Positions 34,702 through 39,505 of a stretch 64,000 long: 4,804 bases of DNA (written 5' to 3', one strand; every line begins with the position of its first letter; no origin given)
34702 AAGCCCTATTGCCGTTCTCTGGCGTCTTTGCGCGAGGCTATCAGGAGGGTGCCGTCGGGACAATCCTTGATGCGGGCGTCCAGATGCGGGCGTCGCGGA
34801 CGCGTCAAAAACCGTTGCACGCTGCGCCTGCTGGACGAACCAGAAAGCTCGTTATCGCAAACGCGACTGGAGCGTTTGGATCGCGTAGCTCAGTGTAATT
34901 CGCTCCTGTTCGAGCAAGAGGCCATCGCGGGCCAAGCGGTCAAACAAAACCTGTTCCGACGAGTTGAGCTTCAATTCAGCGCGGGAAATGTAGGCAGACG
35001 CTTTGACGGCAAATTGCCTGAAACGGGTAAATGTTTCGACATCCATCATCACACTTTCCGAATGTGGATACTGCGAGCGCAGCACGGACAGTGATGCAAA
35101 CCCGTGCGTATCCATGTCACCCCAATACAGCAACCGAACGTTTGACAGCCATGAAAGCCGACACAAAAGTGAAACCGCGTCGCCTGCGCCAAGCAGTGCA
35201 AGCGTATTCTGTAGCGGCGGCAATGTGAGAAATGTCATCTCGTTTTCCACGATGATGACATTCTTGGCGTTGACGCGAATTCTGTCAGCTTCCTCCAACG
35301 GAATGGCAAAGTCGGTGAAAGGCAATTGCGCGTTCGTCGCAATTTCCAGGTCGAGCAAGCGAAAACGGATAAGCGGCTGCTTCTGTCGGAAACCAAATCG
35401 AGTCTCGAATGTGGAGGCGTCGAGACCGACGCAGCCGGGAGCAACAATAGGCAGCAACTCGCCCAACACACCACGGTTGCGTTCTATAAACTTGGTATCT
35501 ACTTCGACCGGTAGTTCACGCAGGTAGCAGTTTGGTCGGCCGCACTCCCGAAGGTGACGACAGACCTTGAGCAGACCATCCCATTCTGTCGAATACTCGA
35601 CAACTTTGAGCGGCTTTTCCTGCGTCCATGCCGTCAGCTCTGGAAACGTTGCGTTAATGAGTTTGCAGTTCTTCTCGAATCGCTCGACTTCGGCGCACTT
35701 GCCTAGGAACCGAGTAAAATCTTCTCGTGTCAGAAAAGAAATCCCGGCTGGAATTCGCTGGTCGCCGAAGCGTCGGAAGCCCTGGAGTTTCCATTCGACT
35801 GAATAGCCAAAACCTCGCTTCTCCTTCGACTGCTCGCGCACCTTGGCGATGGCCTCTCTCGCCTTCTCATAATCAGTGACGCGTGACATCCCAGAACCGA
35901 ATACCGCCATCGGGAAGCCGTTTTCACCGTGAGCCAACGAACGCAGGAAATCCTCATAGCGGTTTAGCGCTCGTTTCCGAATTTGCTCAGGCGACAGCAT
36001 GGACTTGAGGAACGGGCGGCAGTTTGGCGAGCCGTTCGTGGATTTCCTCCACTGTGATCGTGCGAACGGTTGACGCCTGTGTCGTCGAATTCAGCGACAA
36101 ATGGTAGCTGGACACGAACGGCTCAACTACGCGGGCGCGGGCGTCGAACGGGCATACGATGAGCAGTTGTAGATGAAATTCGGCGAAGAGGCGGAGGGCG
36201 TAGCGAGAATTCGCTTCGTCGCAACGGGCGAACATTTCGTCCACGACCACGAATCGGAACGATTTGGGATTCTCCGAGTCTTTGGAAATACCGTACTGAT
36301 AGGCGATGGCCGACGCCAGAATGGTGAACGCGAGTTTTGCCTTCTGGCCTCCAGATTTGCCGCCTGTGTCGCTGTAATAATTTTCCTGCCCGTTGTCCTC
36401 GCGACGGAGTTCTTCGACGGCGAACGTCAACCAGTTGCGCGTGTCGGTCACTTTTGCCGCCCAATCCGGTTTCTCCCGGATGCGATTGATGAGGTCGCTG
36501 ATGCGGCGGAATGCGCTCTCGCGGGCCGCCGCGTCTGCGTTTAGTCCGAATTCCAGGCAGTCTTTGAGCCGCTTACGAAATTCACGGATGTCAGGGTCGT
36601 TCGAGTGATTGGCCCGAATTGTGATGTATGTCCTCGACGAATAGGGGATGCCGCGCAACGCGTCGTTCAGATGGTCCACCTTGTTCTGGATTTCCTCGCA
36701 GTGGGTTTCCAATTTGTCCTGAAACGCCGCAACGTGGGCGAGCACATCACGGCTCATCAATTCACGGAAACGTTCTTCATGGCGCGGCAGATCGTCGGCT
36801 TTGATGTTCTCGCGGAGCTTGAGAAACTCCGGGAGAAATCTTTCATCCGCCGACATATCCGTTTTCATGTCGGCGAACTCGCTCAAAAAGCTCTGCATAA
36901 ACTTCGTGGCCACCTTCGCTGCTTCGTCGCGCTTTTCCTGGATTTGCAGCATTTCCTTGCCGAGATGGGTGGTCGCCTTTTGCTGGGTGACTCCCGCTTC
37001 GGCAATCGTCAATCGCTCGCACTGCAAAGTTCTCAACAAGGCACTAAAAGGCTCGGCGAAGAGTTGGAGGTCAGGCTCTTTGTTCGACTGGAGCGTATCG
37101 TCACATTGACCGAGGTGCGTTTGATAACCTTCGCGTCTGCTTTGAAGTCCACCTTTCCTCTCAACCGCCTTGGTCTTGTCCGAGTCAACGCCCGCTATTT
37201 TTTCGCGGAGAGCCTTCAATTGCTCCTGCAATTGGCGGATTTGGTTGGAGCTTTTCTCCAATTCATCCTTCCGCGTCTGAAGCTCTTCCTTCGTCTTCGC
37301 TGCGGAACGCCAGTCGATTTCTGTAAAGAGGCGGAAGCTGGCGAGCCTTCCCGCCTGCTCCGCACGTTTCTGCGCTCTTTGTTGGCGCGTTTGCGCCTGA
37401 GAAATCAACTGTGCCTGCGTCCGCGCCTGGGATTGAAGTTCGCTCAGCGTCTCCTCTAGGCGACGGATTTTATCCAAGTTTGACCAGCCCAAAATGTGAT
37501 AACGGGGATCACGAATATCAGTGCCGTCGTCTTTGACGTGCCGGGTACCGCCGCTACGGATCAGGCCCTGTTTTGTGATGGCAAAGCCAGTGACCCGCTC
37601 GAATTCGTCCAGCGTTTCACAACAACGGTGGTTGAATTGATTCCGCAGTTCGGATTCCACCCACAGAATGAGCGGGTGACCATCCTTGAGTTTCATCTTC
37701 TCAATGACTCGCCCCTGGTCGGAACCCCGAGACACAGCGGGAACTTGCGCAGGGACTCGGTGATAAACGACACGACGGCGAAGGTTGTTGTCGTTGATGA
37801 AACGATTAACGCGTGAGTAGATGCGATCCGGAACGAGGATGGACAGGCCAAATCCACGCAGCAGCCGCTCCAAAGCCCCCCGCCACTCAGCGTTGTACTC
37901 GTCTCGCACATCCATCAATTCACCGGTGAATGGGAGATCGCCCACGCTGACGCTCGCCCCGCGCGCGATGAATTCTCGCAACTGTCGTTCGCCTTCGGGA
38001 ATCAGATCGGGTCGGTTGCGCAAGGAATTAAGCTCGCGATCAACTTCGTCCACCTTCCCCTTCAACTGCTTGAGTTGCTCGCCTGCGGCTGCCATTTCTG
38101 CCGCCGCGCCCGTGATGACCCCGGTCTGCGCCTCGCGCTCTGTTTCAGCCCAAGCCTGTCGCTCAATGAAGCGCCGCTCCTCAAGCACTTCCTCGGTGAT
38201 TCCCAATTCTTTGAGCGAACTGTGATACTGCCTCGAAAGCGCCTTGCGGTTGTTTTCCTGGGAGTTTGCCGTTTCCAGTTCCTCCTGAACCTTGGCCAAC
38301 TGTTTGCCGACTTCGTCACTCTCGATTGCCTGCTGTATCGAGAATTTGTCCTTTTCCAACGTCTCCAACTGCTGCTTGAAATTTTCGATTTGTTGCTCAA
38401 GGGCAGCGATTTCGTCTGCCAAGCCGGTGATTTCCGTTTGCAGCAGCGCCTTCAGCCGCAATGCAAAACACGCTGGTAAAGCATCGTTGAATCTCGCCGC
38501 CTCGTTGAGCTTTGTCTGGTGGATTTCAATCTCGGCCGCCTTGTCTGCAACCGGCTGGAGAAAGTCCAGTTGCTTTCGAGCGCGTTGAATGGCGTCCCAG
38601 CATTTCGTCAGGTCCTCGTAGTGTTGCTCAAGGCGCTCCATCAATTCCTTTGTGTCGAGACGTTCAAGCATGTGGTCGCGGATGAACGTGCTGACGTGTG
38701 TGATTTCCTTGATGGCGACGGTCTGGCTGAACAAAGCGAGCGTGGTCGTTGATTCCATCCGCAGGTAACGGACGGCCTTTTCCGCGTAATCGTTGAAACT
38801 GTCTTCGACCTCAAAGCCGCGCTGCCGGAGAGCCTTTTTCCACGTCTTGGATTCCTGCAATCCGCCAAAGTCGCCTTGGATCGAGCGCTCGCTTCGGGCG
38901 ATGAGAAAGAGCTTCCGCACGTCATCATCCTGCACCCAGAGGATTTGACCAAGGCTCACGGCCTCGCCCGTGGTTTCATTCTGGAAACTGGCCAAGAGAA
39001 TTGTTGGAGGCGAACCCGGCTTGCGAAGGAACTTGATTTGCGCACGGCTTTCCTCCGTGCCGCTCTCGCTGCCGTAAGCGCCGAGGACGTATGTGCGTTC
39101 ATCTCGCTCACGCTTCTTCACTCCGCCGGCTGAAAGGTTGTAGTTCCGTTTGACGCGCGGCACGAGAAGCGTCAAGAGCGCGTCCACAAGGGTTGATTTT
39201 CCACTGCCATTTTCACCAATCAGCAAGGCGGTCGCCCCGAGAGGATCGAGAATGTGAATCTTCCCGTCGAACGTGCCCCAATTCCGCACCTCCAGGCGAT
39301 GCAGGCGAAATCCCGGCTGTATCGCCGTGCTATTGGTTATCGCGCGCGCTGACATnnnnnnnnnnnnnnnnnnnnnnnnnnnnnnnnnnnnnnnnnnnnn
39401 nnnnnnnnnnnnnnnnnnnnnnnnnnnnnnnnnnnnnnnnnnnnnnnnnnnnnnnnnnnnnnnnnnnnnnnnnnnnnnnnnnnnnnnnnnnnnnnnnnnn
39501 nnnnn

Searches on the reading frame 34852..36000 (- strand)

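Call 7: search_protein_families(library=padloc, proteins=[window:34852-36000:-], max_evalue=0.001)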
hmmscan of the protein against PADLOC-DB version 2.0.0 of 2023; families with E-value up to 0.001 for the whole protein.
window:34852-36000:- (382 aa): 12 families
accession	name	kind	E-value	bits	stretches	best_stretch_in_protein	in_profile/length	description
PDLC00522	JetD1|JetD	-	5.4e-125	415.4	1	1-380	1-379/382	DUF2220; DUF3322; DUF2399 domain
PDLC00530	JetD1|JetD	-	3.8e-95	317.5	1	1-380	5-386/391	DUF2220; DUF3322; DUF2399 domain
PDLC00523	JetD1|JetD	-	6.8e-45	151.7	1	5-380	16-393/398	DUF2220; DUF3322; DUF2399 domain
PDLC00520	JetD1|JetD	-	3.8e-32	109.7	1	202-378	198-383/398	DUF2220; DUF3322; DUF2399 domain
PDLC00532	JetD1|JetD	-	5.6e-28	95.8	1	160-373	161-371/383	DUF2220; DUF3322; DUF2399 domain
PDLC00533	JetD1|JetD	-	1.1e-10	39.1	1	236-369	258-406/409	DUF2220; DUF3322; DUF2399 domain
PDLC00592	JetD3|JetD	-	1.3e-05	22.7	1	224-314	161-267/346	DUF2239; DUF2220 domain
PDLC00521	JetD1|JetD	-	1.5e-05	22.4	1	168-368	171-383/395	DUF2220; DUF3322; DUF2399 domain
PDLC00524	JetD1|JetD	-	1.5e-05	22.3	1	244-368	252-385/387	DUF2220; DUF3322; DUF2399 domain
PDLC00526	JetD1|JetD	-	0.00018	18.8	0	235-329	256-355/407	DUF2220; DUF3322; DUF2399 domain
PDLC00591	JetD3|JetD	-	0.00036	18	0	286-326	249-289/350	DUF2239; DUF2220 domain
PDLC00556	JetD2|JetD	-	0.00042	17.5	1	235-327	277-375/430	DUF2220; DUF3322; DUF2399 domain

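Call 8: search_protein_families(library=pfam, proteins=[window:34852-36000:-], max_evalue=0.001)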
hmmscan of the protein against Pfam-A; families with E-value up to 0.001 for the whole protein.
window:34852-36000:- (382 aa): 2 families
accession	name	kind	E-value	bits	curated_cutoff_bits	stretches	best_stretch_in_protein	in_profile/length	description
PF09983.15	JetD_C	-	1.6e-40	138.8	22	1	203-375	1-177/179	Wadjet protein JetD, C-terminal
PF11795.13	DUF3322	-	3.9e-39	135.1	22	1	4-183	1-189/190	Uncharacterized protein conserved in bacteria N-term (DUF3322)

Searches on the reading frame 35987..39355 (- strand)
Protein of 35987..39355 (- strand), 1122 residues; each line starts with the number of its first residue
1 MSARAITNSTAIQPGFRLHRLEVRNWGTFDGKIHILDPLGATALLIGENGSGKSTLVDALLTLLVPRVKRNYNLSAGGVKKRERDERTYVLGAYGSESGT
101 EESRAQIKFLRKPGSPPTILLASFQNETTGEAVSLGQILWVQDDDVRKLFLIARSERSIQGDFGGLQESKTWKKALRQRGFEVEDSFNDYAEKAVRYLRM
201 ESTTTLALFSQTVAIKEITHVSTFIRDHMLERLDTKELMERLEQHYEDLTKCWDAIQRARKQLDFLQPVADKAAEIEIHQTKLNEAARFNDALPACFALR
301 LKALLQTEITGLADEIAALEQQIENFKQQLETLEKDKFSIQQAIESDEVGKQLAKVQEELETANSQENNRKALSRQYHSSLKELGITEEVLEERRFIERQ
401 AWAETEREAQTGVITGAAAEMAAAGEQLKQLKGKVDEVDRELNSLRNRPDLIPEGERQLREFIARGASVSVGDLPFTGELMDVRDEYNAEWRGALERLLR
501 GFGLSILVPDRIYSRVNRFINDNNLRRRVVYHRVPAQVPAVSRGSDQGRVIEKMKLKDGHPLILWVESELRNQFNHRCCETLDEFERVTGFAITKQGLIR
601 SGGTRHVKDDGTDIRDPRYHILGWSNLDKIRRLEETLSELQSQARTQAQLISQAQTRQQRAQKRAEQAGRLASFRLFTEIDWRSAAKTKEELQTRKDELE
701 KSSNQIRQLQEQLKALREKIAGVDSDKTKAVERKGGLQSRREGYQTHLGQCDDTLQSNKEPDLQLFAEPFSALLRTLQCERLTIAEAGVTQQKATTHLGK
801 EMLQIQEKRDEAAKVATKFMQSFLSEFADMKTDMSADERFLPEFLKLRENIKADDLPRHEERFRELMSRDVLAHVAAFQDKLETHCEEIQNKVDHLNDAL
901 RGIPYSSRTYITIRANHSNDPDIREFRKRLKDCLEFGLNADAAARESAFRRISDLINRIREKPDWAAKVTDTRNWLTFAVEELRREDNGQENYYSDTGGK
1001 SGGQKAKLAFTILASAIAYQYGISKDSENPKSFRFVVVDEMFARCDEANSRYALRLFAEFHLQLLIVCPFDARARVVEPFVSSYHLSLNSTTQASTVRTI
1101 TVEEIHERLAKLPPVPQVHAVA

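Call 7: search_protein_families(library=padloc, proteins=[window:35987-39355:-], max_evalue=0.001)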
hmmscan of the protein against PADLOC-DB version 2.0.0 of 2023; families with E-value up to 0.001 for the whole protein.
window:35987-39355:- (1122 aa): 29 families (the best 25 are shown)
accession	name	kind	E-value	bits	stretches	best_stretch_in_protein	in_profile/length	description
PDLC00512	JetC1|JetC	-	0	1072.3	1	9-1108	11-1116/1123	DUF3584 domain; MukB-like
PDLC00518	JetC1|JetC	-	3.2e-203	675.6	1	14-1109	14-1106/1112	DUF3584 domain; MukB-like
PDLC00511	JetC1|JetC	-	6.8e-139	462.7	1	8-1108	8-1092/1108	DUF3584 domain; MukB-like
PDLC00517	JetC1|JetC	-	2.5e-107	358.5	1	16-1101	20-1112/1119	DUF3584 domain; MukB-like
PDLC00514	JetC1|JetC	-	1.4e-92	309.3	1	15-1100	7-1092/1117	DUF3584 domain; MukB-like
PDLC00519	JetC1|JetC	-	1.9e-60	203.2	2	18-518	4-519/1097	DUF3584 domain; MukB-like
PDLC00509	JetC1|JetC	-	1.6e-45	153.7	2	245-1107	251-1142/1158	DUF3584 domain; MukB-like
PDLC00513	JetC1|JetC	-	1.6e-33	113.9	2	206-1085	202-1088/1140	DUF3584 domain; MukB-like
PDLC00504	JetC1|JetC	-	9.9e-29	98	3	576-1079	584-1095/1144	DUF3584 domain; MukB-like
PDLC00505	JetC1|JetC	-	1.7e-28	97.2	2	18-920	9-900/1118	DUF3584 domain; MukB-like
PDLC00503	JetC1|JetC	-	4.5e-25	85.9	2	39-444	23-443/1146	DUF3584 domain; MukB-like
PDLC00506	JetC1|JetC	-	8.6e-21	71.7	2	16-448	2-447/1149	DUF3584 domain; MukB-like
PDLC00507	JetC1|JetC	-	1.3e-18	64.8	2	969-1098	1042-1168/1215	DUF3584 domain; MukB-like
PDLC00516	JetC1|JetC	-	2.2e-13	47.2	1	632-1068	622-1063/1098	DUF3584 domain; MukB-like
PDLC00553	JetC2|JetC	-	3.4e-13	46.4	1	628-1065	871-1308/1361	DUF3584 domain; MukB-like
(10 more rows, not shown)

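Call 8: search_protein_families(library=pfam, proteins=[window:35987-39355:-], max_evalue=0.001)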
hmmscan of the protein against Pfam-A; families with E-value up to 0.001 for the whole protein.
window:35987-39355:- (1122 aa): 7 families
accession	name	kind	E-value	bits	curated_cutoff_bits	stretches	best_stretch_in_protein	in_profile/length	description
PF13558.12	SbcC_Walker_B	-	1.9e-22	79.7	27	1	968-1058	2-89/90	SbcC/RAD50-like, Walker B motif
PF13555.12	AAA_29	-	1.1e-19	70.3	27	1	18-77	1-59/61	P-loop containing region of AAA domain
PF02463.25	SMC_N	-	1.7e-08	34.6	40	1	18-64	2-48/220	RecF/RecN/SMC N terminal domain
PF13476.12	AAA_23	-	1.4e-07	32.8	27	1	20-366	1-199/201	AAA domain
PF13175.12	AAA_15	-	1.9e-06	28.2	32.1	1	18-367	3-285/374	AAA ATPase domain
PF04310.18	MukB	-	0.00023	21.4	23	0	21-86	9-74/226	MukB N-terminal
PF00005.33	ABC_tran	-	0.00027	22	25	1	40-66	11-37/137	ABC transporter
